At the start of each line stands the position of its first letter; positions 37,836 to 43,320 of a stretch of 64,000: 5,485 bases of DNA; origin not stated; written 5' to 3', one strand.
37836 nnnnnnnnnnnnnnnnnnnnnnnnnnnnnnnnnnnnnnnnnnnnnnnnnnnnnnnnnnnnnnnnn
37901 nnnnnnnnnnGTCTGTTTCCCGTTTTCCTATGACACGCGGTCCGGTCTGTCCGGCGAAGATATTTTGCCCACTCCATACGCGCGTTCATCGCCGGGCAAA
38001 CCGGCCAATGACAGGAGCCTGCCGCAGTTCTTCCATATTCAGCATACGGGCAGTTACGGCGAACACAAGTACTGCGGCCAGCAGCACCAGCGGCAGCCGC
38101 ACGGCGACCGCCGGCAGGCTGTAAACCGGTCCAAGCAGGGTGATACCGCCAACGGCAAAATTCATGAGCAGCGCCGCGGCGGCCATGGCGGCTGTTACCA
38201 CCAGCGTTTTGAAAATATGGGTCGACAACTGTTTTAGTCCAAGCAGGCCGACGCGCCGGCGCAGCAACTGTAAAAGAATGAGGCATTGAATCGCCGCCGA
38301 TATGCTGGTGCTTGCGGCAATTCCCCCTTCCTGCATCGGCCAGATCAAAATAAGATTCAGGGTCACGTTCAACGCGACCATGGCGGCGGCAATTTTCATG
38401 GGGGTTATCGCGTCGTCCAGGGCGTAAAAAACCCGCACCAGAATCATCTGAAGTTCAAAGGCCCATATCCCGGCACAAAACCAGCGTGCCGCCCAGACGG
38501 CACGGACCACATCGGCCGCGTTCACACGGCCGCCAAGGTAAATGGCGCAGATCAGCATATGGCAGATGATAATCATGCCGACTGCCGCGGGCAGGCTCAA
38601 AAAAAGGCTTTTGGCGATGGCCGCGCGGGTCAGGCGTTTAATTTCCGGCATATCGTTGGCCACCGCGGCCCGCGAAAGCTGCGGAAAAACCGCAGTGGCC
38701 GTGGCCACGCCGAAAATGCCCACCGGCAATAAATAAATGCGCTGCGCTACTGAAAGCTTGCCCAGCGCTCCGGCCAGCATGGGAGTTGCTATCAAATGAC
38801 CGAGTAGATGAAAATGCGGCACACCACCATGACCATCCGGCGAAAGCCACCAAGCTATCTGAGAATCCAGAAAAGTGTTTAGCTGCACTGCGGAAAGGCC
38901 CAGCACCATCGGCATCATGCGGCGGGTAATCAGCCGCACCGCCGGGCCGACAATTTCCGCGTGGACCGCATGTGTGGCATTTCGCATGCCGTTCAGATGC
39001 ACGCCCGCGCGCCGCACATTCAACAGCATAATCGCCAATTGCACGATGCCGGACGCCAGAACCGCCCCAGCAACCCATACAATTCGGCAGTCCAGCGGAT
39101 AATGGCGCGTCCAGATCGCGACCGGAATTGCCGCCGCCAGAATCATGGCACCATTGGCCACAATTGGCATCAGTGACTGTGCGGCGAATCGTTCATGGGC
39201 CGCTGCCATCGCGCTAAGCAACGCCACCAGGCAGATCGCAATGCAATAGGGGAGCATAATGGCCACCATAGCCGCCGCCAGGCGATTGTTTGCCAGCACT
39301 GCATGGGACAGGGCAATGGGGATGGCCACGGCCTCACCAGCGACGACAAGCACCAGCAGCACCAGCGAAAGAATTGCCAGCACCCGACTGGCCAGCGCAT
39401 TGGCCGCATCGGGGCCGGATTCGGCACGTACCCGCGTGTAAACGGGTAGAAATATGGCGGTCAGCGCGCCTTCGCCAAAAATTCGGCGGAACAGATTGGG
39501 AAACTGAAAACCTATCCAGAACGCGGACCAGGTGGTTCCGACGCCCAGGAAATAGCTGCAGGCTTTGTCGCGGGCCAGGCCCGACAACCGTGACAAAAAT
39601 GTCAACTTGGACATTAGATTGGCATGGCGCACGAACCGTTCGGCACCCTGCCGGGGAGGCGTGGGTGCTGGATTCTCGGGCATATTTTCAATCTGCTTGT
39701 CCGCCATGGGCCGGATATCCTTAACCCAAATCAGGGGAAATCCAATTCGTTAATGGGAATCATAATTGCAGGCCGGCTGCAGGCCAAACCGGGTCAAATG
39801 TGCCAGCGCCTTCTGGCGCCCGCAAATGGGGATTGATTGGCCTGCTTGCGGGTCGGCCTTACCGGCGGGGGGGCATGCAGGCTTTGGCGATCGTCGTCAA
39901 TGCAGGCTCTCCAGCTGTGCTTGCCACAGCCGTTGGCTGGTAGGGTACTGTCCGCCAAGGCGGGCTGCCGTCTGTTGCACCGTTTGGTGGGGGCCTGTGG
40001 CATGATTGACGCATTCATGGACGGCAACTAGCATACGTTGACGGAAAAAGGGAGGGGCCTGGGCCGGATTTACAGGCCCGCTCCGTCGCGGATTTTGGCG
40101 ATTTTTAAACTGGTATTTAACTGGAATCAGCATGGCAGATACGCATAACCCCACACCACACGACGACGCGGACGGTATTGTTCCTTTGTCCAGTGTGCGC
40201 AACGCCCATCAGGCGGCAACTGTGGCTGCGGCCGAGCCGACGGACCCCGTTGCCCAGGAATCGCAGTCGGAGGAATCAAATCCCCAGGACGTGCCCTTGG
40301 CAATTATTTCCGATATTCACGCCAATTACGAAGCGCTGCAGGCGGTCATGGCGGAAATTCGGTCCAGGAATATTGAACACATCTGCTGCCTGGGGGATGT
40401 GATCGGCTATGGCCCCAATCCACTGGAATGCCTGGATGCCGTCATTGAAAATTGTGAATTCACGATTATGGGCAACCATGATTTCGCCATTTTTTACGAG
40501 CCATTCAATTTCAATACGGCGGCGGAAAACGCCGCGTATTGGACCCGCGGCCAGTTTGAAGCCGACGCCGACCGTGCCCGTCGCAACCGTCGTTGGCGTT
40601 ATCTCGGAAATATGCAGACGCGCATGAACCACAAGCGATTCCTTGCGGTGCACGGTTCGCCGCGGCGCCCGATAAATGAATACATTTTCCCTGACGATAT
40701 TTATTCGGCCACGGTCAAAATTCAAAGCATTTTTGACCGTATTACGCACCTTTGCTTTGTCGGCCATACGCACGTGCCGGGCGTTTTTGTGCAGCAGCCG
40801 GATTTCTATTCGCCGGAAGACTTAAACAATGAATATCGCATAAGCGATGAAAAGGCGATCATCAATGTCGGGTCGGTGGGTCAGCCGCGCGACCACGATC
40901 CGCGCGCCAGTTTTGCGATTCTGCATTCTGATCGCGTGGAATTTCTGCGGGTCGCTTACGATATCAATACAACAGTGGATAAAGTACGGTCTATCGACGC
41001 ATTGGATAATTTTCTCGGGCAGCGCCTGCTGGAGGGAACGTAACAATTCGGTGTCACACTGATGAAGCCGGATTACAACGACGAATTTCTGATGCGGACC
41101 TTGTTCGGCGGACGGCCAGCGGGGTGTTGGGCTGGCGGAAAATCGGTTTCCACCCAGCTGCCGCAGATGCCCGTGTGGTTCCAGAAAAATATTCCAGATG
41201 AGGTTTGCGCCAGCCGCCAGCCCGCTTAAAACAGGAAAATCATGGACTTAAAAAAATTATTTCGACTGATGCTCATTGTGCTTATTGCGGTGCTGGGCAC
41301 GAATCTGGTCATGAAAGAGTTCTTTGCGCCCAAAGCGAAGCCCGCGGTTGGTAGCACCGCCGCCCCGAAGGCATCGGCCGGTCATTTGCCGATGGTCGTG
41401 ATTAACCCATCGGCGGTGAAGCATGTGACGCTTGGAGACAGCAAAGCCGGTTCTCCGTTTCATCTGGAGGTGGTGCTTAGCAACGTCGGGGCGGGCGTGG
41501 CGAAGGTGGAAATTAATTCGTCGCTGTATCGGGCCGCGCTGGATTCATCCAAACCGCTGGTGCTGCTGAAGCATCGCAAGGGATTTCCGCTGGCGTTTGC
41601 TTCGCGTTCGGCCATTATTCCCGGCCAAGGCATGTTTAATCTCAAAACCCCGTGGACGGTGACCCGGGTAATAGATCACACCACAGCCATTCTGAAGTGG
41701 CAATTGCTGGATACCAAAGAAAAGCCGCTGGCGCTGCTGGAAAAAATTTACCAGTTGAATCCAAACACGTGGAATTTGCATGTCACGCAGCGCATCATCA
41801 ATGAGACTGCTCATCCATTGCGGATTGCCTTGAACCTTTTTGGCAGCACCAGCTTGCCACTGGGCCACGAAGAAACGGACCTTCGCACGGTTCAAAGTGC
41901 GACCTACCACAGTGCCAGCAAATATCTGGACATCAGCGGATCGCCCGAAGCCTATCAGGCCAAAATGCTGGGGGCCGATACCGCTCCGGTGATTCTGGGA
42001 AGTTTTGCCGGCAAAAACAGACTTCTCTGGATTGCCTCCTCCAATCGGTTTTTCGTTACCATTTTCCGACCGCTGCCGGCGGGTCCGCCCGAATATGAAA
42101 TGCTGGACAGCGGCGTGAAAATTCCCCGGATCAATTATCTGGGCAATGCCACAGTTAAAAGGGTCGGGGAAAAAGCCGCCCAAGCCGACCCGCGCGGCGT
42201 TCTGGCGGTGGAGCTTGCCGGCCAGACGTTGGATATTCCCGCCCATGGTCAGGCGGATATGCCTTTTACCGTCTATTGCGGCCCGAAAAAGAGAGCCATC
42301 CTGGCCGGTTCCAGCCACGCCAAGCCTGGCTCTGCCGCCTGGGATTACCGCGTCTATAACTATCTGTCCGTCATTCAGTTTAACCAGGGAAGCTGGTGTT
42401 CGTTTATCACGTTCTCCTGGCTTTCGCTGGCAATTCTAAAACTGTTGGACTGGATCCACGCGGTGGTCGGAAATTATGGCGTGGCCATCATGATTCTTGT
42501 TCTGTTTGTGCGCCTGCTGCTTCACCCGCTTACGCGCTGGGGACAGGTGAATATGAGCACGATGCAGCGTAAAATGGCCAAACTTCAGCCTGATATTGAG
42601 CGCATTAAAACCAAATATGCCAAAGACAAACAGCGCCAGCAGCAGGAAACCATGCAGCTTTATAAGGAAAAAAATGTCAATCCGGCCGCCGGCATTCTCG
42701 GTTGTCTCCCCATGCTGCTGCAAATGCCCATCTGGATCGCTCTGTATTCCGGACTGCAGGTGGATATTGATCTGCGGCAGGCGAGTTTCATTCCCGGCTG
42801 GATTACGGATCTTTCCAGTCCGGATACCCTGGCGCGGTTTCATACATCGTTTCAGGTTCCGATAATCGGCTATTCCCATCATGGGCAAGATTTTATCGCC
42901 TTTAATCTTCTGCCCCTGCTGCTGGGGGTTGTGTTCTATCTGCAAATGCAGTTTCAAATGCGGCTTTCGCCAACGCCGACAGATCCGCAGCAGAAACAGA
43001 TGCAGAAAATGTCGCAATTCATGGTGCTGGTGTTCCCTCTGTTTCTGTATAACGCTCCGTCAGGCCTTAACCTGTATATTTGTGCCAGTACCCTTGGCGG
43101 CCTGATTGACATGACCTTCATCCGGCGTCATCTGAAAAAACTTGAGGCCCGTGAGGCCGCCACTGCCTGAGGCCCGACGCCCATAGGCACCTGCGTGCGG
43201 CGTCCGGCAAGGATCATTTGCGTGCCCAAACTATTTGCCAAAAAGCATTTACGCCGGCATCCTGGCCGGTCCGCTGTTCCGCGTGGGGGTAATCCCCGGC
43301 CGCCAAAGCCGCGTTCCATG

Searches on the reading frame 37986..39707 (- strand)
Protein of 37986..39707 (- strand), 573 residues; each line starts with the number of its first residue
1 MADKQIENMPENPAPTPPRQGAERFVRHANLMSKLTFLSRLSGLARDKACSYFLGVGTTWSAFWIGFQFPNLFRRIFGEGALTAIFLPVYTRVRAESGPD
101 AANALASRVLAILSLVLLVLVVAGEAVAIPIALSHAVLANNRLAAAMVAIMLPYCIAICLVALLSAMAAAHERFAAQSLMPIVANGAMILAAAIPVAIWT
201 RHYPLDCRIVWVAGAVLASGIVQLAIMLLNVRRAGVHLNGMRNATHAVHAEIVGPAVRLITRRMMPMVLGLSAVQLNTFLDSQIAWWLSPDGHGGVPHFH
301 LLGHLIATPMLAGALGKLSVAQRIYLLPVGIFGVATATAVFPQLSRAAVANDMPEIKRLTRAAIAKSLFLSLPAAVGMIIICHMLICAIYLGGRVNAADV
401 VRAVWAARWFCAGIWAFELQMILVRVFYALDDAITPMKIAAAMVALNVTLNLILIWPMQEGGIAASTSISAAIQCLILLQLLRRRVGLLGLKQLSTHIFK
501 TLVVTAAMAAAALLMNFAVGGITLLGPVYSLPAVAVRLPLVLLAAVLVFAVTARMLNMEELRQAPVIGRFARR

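Call 25: search_protein_families(library=pfam, proteins=[window:37986-39707:-], max_evalue=0.01)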
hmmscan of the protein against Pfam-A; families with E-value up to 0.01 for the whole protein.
window:37986-39707:- (573 aa): 1 family
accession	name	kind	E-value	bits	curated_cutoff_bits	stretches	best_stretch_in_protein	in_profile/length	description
PF03023.19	MurJ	-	9.6e-84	282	27.4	1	51-516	2-433/451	Lipid II flippase MurJ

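Call 82: find_homologous_proteins(query=window:37986-39707:-, max_evalue=1e-50)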
Query window:37986-39707:- (573 aa): 249 proteins with E <= 1e-50 among 8000 candidates; the best 120 are listed.
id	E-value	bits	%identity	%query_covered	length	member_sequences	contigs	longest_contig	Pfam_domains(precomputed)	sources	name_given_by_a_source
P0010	0.0e+0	1199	99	100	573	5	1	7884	PF03023.20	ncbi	-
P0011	0.0e+0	1076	89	100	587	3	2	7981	PF13440.12,PF03023.20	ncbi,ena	-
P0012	0.0e+0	1056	87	100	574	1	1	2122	PF03023.20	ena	-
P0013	4.9e-265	899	75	100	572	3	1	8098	PF13440.12,PF03023.20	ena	-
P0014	1.1e-262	891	75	100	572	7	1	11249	PF13440.12,PF03023.20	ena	-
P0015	5.8e-199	680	62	99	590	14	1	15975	PF03023.20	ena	-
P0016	2.3e-197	675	59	99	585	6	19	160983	PF13440.12,PF03023.20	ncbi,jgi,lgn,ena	jgi:putative peptidoglycan lipid II flippase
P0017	3.3e-193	662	58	100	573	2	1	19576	PF01943.23,PF03023.20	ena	-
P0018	2.0e-192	659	59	98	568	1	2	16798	PF01943.23,PF01554.24,PF13440.12,PF03023.20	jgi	jgi:putative peptidoglycan lipid II flippase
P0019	2.6e-189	649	57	100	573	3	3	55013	PF03023.20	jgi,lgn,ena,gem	-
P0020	3.4e-189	648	58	99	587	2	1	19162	PF03023.20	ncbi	-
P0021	4.3e-189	648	56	100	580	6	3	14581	PF13440.12,PF03023.20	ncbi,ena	-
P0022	2.7e-187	642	57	100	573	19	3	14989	PF01943.23,PF03023.20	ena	-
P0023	3.1e-187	642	57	99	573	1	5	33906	PF01943.23,PF03023.20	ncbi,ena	-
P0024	4.2e-187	641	57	99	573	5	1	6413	PF03023.20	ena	-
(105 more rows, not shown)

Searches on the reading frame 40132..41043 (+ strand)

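Call 25: search_protein_families(library=pfam, proteins=[window:40132-41043:+], max_evalue=0.01)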
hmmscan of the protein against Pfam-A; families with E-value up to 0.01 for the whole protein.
window:40132-41043:+ (303 aa): 2 families
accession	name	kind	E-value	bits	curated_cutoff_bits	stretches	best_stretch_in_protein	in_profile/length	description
PF12850.12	Metallophos_2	-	1.9e-18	67.4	27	1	56-266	3-151/154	Calcineurin-like phosphoesterase superfamily domain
PF00149.33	Metallophos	-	4.3e-14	53.8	21.5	1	55-185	2-166/191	Calcineurin-like phosphoesterase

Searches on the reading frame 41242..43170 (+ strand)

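Call 25: search_protein_families(library=pfam, proteins=[window:41242-43170:+], max_evalue=0.01)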
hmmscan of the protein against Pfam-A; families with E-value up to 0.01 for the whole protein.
window:41242-43170:+ (642 aa): 2 families
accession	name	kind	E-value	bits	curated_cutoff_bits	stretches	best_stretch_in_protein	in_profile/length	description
PF02096.25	60KD_IMP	-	7.5e-45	153.3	35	1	412-629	1-163/163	60Kd inner membrane protein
PF14849.12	YidC_periplas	-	4.2e-07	30.6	24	1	75-355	9-258/283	YidC periplasmic domain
